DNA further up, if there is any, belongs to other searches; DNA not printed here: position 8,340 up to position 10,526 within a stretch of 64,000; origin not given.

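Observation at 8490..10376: GltD-like FAD/NAD(P)H oxidoreductase with two [4Fe-4S] clusters encoded inside the Rieske/cyt b operon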

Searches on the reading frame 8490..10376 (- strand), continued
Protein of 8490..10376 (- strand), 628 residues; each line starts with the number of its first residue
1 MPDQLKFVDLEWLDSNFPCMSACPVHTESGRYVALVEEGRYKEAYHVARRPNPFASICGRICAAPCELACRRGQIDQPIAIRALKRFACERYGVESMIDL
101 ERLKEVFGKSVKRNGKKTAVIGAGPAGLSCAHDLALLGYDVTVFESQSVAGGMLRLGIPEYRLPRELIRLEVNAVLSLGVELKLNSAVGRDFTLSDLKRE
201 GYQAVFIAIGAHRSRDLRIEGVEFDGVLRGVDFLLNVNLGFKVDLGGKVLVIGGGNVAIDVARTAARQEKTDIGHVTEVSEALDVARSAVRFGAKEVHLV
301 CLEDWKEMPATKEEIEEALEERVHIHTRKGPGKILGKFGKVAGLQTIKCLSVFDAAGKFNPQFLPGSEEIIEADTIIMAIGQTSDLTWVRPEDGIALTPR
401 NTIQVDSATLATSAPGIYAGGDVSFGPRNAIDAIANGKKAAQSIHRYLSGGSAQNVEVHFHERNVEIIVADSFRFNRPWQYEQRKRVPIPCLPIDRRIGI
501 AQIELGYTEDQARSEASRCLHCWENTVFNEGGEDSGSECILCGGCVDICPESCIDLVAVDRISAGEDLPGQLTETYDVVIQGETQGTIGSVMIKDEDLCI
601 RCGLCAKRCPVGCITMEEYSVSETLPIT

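Call 33: search_protein_representatives(protein=window:8490-10376:-)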
Query: 628 residues. Proteins with E-value up to 0.001 (for the whole library): 22827; up to 1e-10: 12093; up to 1e-30: 4222. The best 150 are listed.
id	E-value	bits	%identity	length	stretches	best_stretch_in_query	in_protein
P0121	2.4e-222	756.5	57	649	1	4-623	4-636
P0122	6.4e-196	669.2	53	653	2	280-622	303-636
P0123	2.5e-195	667.3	54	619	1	4-618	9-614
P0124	3.7e-189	646.9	54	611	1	6-620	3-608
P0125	3.1e-184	630.6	52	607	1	8-618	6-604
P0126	1.5e-180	618.4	54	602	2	5-267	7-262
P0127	1.6e-180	618.4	53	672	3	279-625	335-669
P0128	8.2e-178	609.4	50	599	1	20-621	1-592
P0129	1.3e-177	608.7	50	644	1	8-618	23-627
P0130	4.5e-177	607.0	51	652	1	7-623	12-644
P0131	2.6e-176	604.4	50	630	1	8-622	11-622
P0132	5.2e-174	596.8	49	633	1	4-620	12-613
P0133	1.4e-171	588.8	47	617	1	7-618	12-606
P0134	2.1e-171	588.2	48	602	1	5-621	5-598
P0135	2.6e-167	574.7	48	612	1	7-620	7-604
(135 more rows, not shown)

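Call 37: find_related_loci(query=A2, collection=genome_contigs, flank=8000)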
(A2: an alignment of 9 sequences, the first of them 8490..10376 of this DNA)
Query A2 (628 aa) in genome_contigs; peptide patterns used: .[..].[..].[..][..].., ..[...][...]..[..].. (x = any residue, [..] = any of these).
600 stretches matched a pattern (row limit reached: there are more); 573 encode a relative of the query (tblastn E <= 1e-3); the best 80 are kept; 80 distinct loci.
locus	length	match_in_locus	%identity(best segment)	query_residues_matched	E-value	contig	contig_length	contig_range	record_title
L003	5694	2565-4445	74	1-627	0e+0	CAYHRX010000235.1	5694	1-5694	MAG TPA_asm: uncultured Chitinophagales bacterium isolate ERP119705_co14_37 genome assembly, contig: NODE_26049_length_5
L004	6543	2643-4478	76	14-625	0e+0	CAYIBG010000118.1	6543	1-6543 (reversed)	MAG TPA_asm: uncultured Ignavibacteriaceae bacterium isolate ERP119705_co1_736 genome assembly, contig: NODE_19198_lengt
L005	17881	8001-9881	75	1-627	0e+0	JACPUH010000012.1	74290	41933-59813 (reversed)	MAG: Ignavibacteriales bacterium isolate NC_groundwater_753_Ag_S-0.1um_55_13 JBCH_GD18_4_SO1_S176_scaffold_15070, whole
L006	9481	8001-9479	79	1-493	0e+0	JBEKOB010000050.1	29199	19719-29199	MAG: Bacteroidota bacterium isolate SPRUCE 430 SPRUCE_430_50, whole genome shotgun sequence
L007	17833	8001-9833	63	6-622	0e+0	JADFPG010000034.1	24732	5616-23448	MAG: Candidatus Neomarinimicrobiota bacterium isolate B71T3L11 B71T3L11_NODE1557, whole genome shotgun sequence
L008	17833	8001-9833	62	4-624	0e+0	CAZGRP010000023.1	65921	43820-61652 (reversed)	MAG TPA_asm: uncultured Cytophagia bacterium isolate SRP216583_co2_59 genome assembly, contig: NODE_175_length_65921_cov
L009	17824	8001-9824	59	8-619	0e+0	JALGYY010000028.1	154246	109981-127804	MAG: bacterium isolate LQ108M_Bin_12 LQ108M_Bin_12_scaffold_131, whole genome shotgun sequence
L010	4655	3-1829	58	1-619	0e+0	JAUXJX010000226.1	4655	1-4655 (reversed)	MAG: Bacteroidota bacterium isolate CSMAG_3093 CSMAG_3093_k127_22118610_length_4655_cov_75.8443, whole genome shotgun se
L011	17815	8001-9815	58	6-620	0e+0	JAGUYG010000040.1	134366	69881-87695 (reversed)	MAG: Ignavibacteriales bacterium isolate DeMMO6_2 c_000000053249, whole genome shotgun sequence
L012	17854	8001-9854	59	3-623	0e+0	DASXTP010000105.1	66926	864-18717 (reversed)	MAG TPA_asm: Candidatus Eisenbacteria bacterium isolate SMAG_U4695 k141_803606, whole genome shotgun sequence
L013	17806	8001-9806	57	8-623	0e+0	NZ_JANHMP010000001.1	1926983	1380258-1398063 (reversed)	Geothrix campi strain SG10 Scaffold1, whole genome shotgun sequence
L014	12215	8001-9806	57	8-623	0e+0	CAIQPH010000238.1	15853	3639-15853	MAG: uncultured Holophagaceae bacterium isolate VK_bin-2000 genome assembly, contig: bin-2000:238/328, whole genome shot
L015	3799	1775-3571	56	11-623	0e+0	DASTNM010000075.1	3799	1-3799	MAG TPA_asm: Candidatus Polarisedimenticolia bacterium isolate SMAG_U2143 k141_346377, whole genome shotgun sequence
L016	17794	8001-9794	57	8-619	0e+0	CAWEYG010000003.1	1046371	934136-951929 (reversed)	MAG: uncultured Acidobacteriota bacterium isolate MFD05513.bin.1.255 genome assembly, contig: contig_17232, whole genome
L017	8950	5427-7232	56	8-623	0e+0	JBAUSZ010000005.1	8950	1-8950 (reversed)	MAG: Thermoanaerobaculia bacterium isolate MFD02237_ilm_asm_bin7 k127_130596, whole genome shotgun sequence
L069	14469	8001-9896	50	4-624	0e+0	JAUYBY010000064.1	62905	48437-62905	MAG: Candidatus Zixiibacteriota bacterium isolate C20_concoct.bin.73 C20_k141_448158, whole genome shotgun sequence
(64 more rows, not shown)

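Call 41: search_protein_families(library=ncbifam, proteins=[window:8490-10376:-], max_evalue=0.01)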
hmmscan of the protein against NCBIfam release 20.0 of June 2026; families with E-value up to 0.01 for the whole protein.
window:8490-10376:- (628 aa): 107 families (the best 25 are shown)
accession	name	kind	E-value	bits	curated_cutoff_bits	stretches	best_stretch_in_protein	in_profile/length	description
NF009410.0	PRK12771.1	subfamily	9.8e-135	450.3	516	2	14-271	45-293/566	NAD(P)-binding protein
NF009454.0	PRK12814.1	equivalog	9.6e-114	381.1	916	2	14-268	99-345/657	putative NADPH-dependent glutamate synthase small subunit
NF010590.0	PRK13984.1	equivalog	1.4e-108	363.7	946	2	19-276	198-453/611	putative oxidoreductase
TIGR01316.1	gltA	equivalog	1.4e-91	307.5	471.75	2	14-267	33-293/449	NADPH-dependent glutamate synthase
NF009414.0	PRK12778.1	equivalog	2.3e-91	307.2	1103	2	17-268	337-592/752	bifunctional dihydroorotate dehydrogenase B NAD binding subunit/NADPH-dependent glutamate synthase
TIGR03315.1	Se_ygfK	equivalog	2.1e-77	260.5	835.3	2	18-269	446-689/1012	putative selenate reductase subunit YgfK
TIGR01318.1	gltD_gamma_fam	subfamily_domain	8.1e-73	245.6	482.95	2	18-273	49-309/467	glutamate synthase, small subunit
TIGR01317.1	GOGAT_sm_gam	subfamily_domain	4.5e-66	223.7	447.7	1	20-452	53-482/485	glutamate synthase small subunit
NF009408.0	PRK12769.1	equivalog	4.3e-62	210.2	1003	2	19-271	236-493/659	formate-dependent uric acid utilization protein AegA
NF009415.0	PRK12779.1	equivalog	7.2e-61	206.2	1519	2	21-268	212-469/944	putative bifunctional glutamate synthase subunit beta/2-polyprenylphenol hydroxylase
NF009413.0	PRK12775.1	equivalog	3.8e-58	197.1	1895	2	18-281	340-606/1006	putative trifunctional 2-polyprenylphenol hydroxylase/glutamate synthase subunit beta/ferritin domain-containing protein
NF009409.0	PRK12770.1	subfamily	2.4e-57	194.6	343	2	110-271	13-198/360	putative glutamate synthase subunit beta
NF009451.0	PRK12809.1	equivalog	1.9e-45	155.3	1154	1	19-444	219-630/639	formate-dependent uric acid utilization protein YgfT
NF045663.1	diclust_near_Sec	equivalog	1.5e-44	152.3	530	2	18-215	19-202/759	pyridine nucleotide-disulfide oxidoreductase/dicluster-binding protein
NF045599.1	bili_reduct_long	exception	2.1e-17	62.6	750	1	114-270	380-528/641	bilirubin reductase, long form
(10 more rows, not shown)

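Call 79: search_protein_families(library=pfam, proteins=[L013:888-1781:-, L013:2205-4688:+, L013:4897-5679:+, L013:5787-7358:+, L013:7409-7987:+, L013:13646-14254:+, L013:14305-14952:+, L013:14251-15063:-, L013:15388-17214:-, L013:17198-17611:-], max_evalue=0.001)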
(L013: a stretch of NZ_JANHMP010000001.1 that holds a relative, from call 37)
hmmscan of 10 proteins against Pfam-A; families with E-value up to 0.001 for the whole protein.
L013:888-1781:- (297 aa): 0 families

L013:2205-4688:+ (827 aa): 0 families

L013:4897-5679:+ (260 aa): 6 families
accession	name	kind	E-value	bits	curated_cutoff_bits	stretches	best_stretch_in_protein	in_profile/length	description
PF00196.25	GerE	-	4.8e-17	61.8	23.5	1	200-254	3-57/57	Bacterial regulatory proteins, luxR family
PF00989.32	PAS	-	3.3e-07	30.8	22.6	1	57-94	6-43/113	PAS fold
PF08448.16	PAS_4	-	1.4e-06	28.9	23.1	1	58-105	1-48/110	PAS fold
PF13188.13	PAS_8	-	1e-05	25.7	21.8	1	58-93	7-42/65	PAS domain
PF13426.13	PAS_9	-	2.1e-05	25.2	27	1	62-149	1-81/103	PAS domain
PF17765.7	MLTR_LBD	-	0.0005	20.6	26.3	0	48-91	2-44/168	MmyB-like transcription regulator ligand binding domain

L013:5787-7358:+ (523 aa): 1 family
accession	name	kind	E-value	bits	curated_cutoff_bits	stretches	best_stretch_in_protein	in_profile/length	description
PF07396.17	Porin_O_P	-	0.00046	20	20.9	0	149-223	16-89/370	Phosphate-selective porin O and P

L013:7409-7987:+ (192 aa): 5 families
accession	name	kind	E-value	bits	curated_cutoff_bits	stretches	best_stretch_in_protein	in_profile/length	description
PF13620.12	CarboxypepD_reg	-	1.8e-06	28.6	32.3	1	136-189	19-80/82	Carboxypeptidase regulatory-like domain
PF00127.26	Copper-bind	-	6.8e-05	23.7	21.2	1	57-135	6-96/99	Copper binding proteins, plastocyanin/azurin family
PF13715.12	CarbopepD_reg_2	-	0.00013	22.4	32.2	1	143-189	27-73/88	CarboxypepD_reg-like domain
PF14686.12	fn3_3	-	0.00014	22.1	24.4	1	142-184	27-72/75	Polysaccharide lyase family 4, domain II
PF09430.16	EMC7_beta-sandw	-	0.00048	20.8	26.6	1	142-183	21-62/122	ER membrane protein complex subunit 7, beta-sandwich domain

L013:13646-14254:+ (202 aa): 2 families
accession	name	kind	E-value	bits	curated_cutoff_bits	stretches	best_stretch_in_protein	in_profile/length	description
PF13442.11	Cytochrome_CBB3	-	1e-12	48.6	27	1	109-194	4-68/68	Cytochrome C oxidase, cbb3-type, subunit III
PF00034.26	Cytochrom_C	-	1.1e-10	43.1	21.3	1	110-198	3-90/90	Cytochrome c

L013:14305-14952:+ (215 aa): 0 families

L013:14251-15063:- (270 aa): 1 family
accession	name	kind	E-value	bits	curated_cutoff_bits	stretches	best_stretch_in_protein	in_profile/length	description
PF02481.21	DNA_processg_A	-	6.8e-55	186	29.6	1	81-240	27-190/212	DNA recombination-mediator protein A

L013:15388-17214:- (608 aa): 0 families

L013:17198-17611:- (137 aa): 0 families

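Call 87: search_protein_families(library=pfam, proteins=[L069:2210-4588:+, L069:4601-5287:+, L069:5288-6634:+, L069:6644-7795:+, L069:11801-12580:+, L069:12909-14309:+, L007:3538-3930:+, L007:4566-5150:+, L007:5172-6662:+, L007:6902-7849:+], max_evalue=0.001)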
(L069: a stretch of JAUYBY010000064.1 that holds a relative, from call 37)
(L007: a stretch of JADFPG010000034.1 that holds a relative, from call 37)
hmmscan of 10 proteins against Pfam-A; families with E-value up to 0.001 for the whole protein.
L069:2210-4588:+ (792 aa): 3 families
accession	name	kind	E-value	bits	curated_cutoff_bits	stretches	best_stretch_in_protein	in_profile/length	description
PF00384.28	Molybdopterin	-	3.8e-31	108.8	24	1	102-540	1-352/353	Molybdopterin oxidoreductase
PF01568.27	Molydop_binding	-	1.3e-16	61.1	26.8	1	700-781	23-105/110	Molydopterin dinucleotide binding domain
PF04879.21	Molybdop_Fe4S4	-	9e-15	54.8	22.7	1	45-99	2-55/55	Molybdopterin oxidoreductase Fe4S4 domain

L069:4601-5287:+ (228 aa): 13 families
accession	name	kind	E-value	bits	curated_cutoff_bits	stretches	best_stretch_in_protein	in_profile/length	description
PF12838.12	Fer4_7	-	1.2e-16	61.3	27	2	12-84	1-52/52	4Fe-4S dicluster domain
PF13247.11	Fer4_11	-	4.5e-16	59.3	26.2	1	60-122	2-65/100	4Fe-4S dicluster domain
PF13187.11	Fer4_9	-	1.1e-15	57.8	27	2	100-186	1-51/52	4Fe-4S dicluster domain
PF13237.11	Fer4_10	-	2.6e-15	56.5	25.5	3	61-112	2-53/53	4Fe-4S dicluster domain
PF00037.32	Fer4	-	3e-10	39.9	21.1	2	7-24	2-19/24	4Fe-4S binding domain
PF13183.11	Fer4_8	-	4e-10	40.5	27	2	10-83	2-67/68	4Fe-4S dicluster domain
PF12797.12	Fer4_2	-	5.4e-10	39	24.5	2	4-24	1-21/22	4Fe-4S binding domain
PF13534.11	Fer4_17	-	4e-08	34.1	22.2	1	100-152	1-50/61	4Fe-4S dicluster domain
PF12837.12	Fer4_6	-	8e-08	32.3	25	1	100-114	8-22/24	4Fe-4S binding domain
PF12798.12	Fer4_3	-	4.5e-07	30.6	27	0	101-114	1-14/15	4Fe-4S binding domain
PF13484.11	Fer4_16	-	9.7e-05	23.5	30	0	100-114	52-66/66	4Fe-4S double cluster binding domain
PF25160.1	LdpA_Fe-S-bd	-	0.00038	20.6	27.6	1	71-115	5-42/49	LdpA Fe-S cluster-binding domain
PF12800.12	Fer4_4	-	0.0008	20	24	0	11-24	2-15/17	4Fe-4S binding domain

L069:5288-6634:+ (448 aa): 1 family
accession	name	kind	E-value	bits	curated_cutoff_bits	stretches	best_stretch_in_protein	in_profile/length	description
PF03916.19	NrfD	-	1.7e-30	107.2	25.8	1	53-371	2-309/313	Polysulphide reductase, NrfD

L069:6644-7795:+ (383 aa): 5 families
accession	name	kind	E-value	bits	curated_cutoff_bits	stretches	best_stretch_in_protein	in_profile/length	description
PF00034.26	Cytochrom_C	-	2.4e-23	83.7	21.3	2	35-113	4-89/90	Cytochrome c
PF13442.11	Cytochrome_CBB3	-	4.5e-20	72.2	27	0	121-199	2-67/68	Cytochrome C oxidase, cbb3-type, subunit III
PF14376.11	Haem_bd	-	2.6e-07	31.1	27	0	299-321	28-49/133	Haem-binding domain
PF09699.15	Paired_CXXCH_1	-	7.4e-07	29.2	20.6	0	309-323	4-18/41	Doubled CXXCH motif (Paired_CXXCH_1)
PF14522.11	Cytochrome_C7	-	1.5e-05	25.1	24.8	0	310-321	12-23/67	Cytochrome c7 and related cytochrome c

L069:11801-12580:+ (259 aa): 4 families
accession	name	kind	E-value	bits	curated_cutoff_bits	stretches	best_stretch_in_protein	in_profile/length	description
PF02433.20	FixO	-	1.5e-09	38.2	29.6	1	140-222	57-139/219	Cytochrome C oxidase, mono-heme subunit/FixO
PF13442.11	Cytochrome_CBB3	-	2.9e-08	34.3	27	1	163-234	6-68/68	Cytochrome C oxidase, cbb3-type, subunit III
PF14522.11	Cytochrome_C7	-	5.6e-05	23.3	24.8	0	99-176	6-66/67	Cytochrome c7 and related cytochrome c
PF00034.26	Cytochrom_C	-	0.00036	22.2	21.3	0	163-235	4-87/90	Cytochrome c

L069:12909-14309:+ (466 aa): 7 families
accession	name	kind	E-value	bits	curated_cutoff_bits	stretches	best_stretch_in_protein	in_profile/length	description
PF00069.31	Pkinase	-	1.5e-54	185.6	31.7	1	9-255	1-253/263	Protein kinase domain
PF07714.23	PK_Tyr_Ser-Thr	-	6e-43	147.5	23.1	1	10-254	2-249/258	Protein tyrosine and serine/threonine kinase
PF01636.29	APH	-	5e-08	33.4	23.2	1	121-154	164-198/239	Phosphotransferase enzyme family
PF03109.22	ABC1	-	1.1e-06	28.4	22.9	1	83-154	144-215/244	ABC1 atypical kinase-like domain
PF17680.6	FlgO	-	1.2e-06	28.8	22.6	1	327-438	15-122/130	FlgO protein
PF17667.7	Pkinase_fungal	-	1.9e-05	24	24.1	1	108-197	288-383/387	Fungal protein kinase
PF12330.14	Haspin_kinase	-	0.00061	19.4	25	1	93-156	195-256/364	Haspin like kinase domain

L007:3538-3930:+ (130 aa): 1 family
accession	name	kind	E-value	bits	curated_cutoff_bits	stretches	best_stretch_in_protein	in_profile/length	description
PF13115.11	YtkA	-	2.8e-05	25.1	25.9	1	34-111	7-83/85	YtkA-like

L007:4566-5150:+ (194 aa): 1 family
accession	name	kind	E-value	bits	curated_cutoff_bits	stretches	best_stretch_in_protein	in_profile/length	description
PF13473.12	Cupredoxin_1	-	9.6e-05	22.8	27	0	21-138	7-104/104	Cupredoxin-like domain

L007:5172-6662:+ (496 aa): 1 family
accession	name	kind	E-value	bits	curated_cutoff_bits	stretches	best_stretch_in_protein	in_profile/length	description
PF12801.12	Fer4_5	-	1.2e-05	25.6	22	1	87-128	3-42/48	4Fe-4S binding domain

L007:6902-7849:+ (315 aa): 4 families
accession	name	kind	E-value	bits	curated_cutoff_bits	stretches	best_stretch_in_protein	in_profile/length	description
PF00034.26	Cytochrom_C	-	9.5e-09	36.9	21.3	1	174-308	1-89/90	Cytochrome c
PF13442.11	Cytochrome_CBB3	-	3.1e-08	34.3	27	0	174-211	3-27/68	Cytochrome C oxidase, cbb3-type, subunit III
PF13473.12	Cupredoxin_1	-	3e-06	27.6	27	1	64-140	30-101/104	Cupredoxin-like domain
PF00116.26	COX2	-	3.1e-05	24.3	22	1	73-142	50-118/120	Cytochrome C oxidase subunit II, periplasmic domain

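Call 94: predict_structure(alignment_id=A4)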
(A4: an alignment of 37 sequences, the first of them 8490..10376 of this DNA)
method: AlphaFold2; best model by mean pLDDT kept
length: 628 residues; sequences in the alignment: 37
mean_pLDDT: 40.8   pTM: 0.38
mean pLDDT of the five models: 40.8, 38.4, 34.9, 33.8, 32.8
residues with pLDDT >= 90: 0; 70-90: 54; 50-70: 94; < 50: 480
segments of 3 or more residues with pLDDT < 50: 1-37, 39-114, 121-132, 143-195, 204-224, 234-242, 254-278, 380-387, 397-402, 405-628
pLDDT, mean of each block of 10 residues (from residue 1): 29 33 35 42 39 24 24 26 38 39 41 49 44 50 39 23 27 34 36 49 46 26 46 45 67 47 34 39 66 80 59 62 80 65 81 64 82 72 44 52 45 26 26 35 40 39 33 35 26 22 26 32 28 27 24 22 37 34 25 24 27 25 27
secondary structure, 60 per line:
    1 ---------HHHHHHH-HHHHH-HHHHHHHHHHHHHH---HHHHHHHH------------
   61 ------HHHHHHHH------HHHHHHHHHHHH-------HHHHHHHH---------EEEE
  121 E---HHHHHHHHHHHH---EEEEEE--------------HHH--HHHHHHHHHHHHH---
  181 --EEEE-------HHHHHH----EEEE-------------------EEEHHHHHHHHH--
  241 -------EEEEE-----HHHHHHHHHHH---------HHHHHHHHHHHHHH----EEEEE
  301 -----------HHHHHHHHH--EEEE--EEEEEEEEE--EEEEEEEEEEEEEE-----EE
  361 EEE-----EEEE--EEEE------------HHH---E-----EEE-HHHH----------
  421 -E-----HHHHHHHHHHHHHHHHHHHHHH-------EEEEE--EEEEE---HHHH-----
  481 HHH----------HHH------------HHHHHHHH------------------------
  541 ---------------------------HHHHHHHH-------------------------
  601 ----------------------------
elements in order: H10-16 H18-22 H24-37 H41-48 H67-74 H81-92 H100-107 E117-121 H125-136 E140-145 H165-177 E183-186 H194-199 E204-207 E227-229 H230-238 E248-252 H258-268 H278-291 E296-300 H312-320 E323-326 E329-337 E340-353 E359-363 E369-372 E375-378 E403-405 H407-410 H428-449 E457-461 E464-468 H472-475 H509-516 H568-575
